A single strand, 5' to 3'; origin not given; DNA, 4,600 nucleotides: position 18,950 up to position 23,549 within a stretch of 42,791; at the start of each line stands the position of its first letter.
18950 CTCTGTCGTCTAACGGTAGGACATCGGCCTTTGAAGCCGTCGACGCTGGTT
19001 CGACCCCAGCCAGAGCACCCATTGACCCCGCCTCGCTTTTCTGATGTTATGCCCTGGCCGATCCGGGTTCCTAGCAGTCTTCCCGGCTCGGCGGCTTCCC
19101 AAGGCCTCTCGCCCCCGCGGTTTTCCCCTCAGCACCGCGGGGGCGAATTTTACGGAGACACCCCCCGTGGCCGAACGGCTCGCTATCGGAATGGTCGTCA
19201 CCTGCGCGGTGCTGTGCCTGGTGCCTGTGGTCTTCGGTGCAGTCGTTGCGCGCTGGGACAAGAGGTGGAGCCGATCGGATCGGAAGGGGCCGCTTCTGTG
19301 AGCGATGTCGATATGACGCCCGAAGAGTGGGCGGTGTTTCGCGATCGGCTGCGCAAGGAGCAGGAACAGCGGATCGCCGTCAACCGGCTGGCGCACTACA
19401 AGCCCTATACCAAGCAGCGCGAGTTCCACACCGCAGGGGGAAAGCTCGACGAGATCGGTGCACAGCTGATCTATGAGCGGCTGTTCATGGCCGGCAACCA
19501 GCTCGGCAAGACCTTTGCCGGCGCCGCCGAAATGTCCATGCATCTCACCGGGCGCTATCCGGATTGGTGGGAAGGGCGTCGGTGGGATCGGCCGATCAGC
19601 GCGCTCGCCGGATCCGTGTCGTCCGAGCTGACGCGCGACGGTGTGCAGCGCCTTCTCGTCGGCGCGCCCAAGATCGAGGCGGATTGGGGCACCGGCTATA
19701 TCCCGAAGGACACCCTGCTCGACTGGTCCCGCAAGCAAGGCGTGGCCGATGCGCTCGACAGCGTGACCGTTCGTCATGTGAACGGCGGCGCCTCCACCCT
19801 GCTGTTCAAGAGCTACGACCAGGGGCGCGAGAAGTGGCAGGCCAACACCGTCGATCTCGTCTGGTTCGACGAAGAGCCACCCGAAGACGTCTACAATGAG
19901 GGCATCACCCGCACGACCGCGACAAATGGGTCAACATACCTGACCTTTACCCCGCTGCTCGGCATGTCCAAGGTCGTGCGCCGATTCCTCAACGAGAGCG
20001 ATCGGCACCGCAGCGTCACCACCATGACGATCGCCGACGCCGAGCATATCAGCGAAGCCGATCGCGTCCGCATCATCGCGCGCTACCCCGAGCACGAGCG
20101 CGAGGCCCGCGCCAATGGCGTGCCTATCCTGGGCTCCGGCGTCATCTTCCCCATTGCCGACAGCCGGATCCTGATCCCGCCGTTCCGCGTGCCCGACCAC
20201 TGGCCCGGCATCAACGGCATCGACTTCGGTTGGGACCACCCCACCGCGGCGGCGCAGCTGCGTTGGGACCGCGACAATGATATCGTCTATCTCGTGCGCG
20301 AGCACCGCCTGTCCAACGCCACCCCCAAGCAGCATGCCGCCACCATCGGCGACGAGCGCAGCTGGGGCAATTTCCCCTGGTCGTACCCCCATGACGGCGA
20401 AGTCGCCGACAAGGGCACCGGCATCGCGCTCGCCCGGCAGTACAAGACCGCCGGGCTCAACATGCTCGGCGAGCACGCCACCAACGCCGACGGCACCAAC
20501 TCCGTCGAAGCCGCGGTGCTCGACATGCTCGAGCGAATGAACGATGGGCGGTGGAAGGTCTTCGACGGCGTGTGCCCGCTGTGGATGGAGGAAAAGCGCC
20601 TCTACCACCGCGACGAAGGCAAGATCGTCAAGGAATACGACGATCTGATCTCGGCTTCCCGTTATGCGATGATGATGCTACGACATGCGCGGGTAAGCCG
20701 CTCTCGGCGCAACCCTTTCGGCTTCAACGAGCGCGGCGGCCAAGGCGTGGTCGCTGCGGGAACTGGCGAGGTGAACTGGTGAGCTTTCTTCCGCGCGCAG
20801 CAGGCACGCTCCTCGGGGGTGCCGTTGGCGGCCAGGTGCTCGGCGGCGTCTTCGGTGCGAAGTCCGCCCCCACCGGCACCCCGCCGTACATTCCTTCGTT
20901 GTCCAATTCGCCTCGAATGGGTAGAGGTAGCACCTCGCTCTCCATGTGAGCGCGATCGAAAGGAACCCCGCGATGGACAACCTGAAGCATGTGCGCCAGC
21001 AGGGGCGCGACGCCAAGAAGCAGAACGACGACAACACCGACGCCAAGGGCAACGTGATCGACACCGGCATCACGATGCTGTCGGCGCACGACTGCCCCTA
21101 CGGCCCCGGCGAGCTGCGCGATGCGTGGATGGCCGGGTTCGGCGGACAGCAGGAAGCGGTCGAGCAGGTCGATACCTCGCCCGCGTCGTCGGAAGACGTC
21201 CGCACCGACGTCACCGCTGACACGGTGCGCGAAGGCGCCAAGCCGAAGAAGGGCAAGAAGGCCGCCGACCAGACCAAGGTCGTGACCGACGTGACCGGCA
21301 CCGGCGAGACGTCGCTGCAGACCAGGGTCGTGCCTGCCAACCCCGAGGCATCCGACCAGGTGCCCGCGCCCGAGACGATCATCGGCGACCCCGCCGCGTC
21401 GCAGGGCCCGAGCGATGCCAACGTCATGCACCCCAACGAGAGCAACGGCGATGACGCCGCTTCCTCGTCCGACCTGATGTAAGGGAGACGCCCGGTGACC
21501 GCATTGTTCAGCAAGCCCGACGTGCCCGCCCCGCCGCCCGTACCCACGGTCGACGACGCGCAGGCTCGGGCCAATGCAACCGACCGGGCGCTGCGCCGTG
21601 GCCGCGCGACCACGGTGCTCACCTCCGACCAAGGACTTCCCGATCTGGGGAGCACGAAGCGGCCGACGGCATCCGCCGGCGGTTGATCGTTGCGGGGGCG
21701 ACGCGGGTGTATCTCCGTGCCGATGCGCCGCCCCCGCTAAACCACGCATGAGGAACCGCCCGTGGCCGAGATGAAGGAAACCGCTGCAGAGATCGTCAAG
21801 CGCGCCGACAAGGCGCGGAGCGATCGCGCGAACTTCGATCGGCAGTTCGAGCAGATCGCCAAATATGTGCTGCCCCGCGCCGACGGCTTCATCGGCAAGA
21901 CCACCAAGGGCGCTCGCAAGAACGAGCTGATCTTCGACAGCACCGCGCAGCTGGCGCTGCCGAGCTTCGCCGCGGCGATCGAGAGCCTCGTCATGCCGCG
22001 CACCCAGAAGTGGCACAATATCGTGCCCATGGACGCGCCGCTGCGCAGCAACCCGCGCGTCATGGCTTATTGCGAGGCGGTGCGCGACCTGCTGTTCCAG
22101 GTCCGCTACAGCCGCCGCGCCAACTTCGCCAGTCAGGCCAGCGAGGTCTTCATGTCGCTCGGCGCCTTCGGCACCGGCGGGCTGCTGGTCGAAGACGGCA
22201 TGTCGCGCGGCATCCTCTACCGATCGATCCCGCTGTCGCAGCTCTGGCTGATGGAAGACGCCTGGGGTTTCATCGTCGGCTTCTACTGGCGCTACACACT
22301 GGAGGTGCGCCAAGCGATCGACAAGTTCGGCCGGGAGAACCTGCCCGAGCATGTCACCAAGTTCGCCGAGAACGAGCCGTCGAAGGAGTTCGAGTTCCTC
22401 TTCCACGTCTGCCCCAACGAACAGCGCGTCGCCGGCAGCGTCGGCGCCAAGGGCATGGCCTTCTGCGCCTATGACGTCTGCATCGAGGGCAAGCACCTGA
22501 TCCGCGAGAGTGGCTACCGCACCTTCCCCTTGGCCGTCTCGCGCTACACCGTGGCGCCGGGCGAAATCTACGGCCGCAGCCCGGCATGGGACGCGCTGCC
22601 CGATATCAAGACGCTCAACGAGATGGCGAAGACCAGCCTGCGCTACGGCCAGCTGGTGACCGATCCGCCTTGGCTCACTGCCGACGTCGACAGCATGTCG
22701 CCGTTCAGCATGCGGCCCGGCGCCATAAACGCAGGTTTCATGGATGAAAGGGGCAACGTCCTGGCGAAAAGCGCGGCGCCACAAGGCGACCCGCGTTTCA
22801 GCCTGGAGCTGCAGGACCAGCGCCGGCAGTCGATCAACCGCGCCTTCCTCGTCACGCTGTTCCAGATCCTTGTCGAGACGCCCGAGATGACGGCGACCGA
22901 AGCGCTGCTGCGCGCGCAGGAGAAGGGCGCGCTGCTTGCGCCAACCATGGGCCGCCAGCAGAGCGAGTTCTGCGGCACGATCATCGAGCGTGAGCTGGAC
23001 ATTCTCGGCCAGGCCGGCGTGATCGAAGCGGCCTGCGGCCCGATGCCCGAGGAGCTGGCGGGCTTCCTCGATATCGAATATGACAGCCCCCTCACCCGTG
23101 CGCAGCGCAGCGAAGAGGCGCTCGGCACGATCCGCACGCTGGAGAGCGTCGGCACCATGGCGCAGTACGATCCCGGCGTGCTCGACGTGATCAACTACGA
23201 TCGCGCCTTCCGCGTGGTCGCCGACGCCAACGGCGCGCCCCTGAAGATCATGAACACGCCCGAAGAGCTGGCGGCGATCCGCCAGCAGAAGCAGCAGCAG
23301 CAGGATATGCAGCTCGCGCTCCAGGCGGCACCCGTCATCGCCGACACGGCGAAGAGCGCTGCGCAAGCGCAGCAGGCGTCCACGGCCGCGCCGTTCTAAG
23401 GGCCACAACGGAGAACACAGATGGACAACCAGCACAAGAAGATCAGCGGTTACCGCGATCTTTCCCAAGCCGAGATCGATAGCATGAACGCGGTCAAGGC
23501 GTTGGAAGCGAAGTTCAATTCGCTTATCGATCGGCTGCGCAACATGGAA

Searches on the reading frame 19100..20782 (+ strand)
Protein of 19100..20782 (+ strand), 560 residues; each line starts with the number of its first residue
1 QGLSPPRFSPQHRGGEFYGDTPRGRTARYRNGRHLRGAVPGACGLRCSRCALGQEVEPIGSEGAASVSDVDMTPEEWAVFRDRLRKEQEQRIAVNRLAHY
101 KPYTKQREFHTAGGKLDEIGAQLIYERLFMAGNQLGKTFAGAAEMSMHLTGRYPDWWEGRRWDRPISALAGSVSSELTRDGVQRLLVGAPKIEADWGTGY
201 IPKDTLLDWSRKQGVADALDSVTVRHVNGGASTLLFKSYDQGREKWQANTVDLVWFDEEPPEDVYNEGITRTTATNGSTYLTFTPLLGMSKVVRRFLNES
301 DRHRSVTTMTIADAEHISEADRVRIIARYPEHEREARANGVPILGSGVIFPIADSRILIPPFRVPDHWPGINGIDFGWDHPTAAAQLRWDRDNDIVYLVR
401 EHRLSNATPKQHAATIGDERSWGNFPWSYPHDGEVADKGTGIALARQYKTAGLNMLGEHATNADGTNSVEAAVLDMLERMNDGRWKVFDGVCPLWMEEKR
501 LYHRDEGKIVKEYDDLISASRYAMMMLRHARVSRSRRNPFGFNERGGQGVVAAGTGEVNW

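Call 22: search_protein_families(library=phrogs, proteins=[window:19100-20782:+], max_evalue=0.001)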
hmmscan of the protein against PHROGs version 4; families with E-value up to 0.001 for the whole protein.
window:19100-20782:+ (560 aa): 4 families
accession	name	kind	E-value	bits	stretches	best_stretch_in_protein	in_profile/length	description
phrog_31467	-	unknown function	1e-44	154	1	107-319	39-255/261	-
phrog_2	-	head and packaging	1.2e-30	108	1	95-536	259-602/807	terminase large subunit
phrog_5653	-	head and packaging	3e-28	99.9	1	345-534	6-187/199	terminase large subunit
phrog_30463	-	unknown function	8.3e-21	75.5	1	455-539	1-85/101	-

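Call 23: find_related_loci(query=window:19100-20782:+, collection=viral_contigs, flank=10000)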
Query window:19100-20782:+ (560 aa) in viral_contigs; peptide patterns used: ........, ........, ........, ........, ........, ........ (x = any residue, [..] = any of these).
600 stretches matched a pattern (row limit reached: there are more); 595 encode a relative of the query (tblastn E <= 1e-3); the best 80 are kept; 80 distinct loci.
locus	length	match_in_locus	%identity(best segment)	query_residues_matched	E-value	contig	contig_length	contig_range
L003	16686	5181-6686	83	52-560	0e+0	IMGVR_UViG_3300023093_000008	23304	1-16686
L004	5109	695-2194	66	52-560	0e+0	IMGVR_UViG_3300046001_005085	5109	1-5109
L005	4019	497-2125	63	7-560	0e+0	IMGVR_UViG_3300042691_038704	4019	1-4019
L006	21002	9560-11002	67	69-559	0e+0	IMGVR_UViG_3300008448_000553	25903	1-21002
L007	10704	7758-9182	65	73-557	0e+0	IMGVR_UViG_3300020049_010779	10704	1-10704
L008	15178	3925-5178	68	138-558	0e+0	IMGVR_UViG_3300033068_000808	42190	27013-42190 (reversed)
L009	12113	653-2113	60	72-558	0e+0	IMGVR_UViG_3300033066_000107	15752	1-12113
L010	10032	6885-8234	60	70-530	3e-180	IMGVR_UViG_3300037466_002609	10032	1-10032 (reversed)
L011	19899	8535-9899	61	83-545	4e-180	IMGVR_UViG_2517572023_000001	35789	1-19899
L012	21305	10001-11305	64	90-532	1e-179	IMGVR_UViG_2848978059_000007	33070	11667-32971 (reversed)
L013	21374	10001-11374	60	72-536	1e-179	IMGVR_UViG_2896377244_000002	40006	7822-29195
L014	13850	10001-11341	62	90-545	6e-179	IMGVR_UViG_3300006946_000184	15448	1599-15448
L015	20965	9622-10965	62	90-545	5e-179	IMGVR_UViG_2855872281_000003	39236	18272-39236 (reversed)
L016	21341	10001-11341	62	90-545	1e-178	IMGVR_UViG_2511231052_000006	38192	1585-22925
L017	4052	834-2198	58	72-538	0e+0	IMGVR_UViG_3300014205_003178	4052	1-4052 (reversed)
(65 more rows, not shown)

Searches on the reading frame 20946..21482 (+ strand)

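Call 22: search_protein_families(library=phrogs, proteins=[window:20946-21482:+], max_evalue=0.001)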
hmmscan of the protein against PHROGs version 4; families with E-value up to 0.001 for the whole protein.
window:20946-21482:+ (178 aa): 0 families

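Call 38: search_protein_families(library=pfam, proteins=[window:20946-21482:+], max_evalue=0.1)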
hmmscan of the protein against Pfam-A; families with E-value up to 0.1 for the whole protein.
window:20946-21482:+ (178 aa): 1 family
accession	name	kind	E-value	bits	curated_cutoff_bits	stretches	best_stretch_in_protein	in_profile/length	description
PF04957.18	RMF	-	0.0063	17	27.9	1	47-65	26-45/53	Ribosome modulation factor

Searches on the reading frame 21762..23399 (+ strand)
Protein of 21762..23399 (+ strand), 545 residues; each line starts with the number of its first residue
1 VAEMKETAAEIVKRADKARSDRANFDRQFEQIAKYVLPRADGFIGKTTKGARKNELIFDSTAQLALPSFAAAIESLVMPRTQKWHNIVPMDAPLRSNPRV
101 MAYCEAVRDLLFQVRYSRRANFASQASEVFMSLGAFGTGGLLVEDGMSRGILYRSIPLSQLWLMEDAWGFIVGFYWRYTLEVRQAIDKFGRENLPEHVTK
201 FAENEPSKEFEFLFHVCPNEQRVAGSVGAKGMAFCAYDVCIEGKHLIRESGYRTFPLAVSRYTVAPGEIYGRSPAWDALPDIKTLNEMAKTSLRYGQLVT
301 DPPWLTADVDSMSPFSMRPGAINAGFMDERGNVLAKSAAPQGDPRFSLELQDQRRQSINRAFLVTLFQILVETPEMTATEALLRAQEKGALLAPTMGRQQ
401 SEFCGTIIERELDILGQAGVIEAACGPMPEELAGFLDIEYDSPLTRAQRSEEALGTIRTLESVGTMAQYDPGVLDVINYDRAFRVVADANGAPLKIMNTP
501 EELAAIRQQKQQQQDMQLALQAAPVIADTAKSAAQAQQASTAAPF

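Call 22: search_protein_families(library=phrogs, proteins=[window:21762-23399:+], max_evalue=0.001)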
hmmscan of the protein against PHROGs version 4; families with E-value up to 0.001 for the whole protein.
window:21762-23399:+ (545 aa): 4 families
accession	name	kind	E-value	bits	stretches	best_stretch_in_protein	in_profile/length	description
phrog_332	-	connector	2.7e-132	443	1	3-539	6-547/560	head-tail adaptor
phrog_21643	-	unknown function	1.4e-39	136.8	1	284-538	3-255/268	-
phrog_21528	-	unknown function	4.4e-27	96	1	9-224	4-221/224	-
phrog_449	-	connector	3.8e-23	82.8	1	7-537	4-515/520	head-tail adaptor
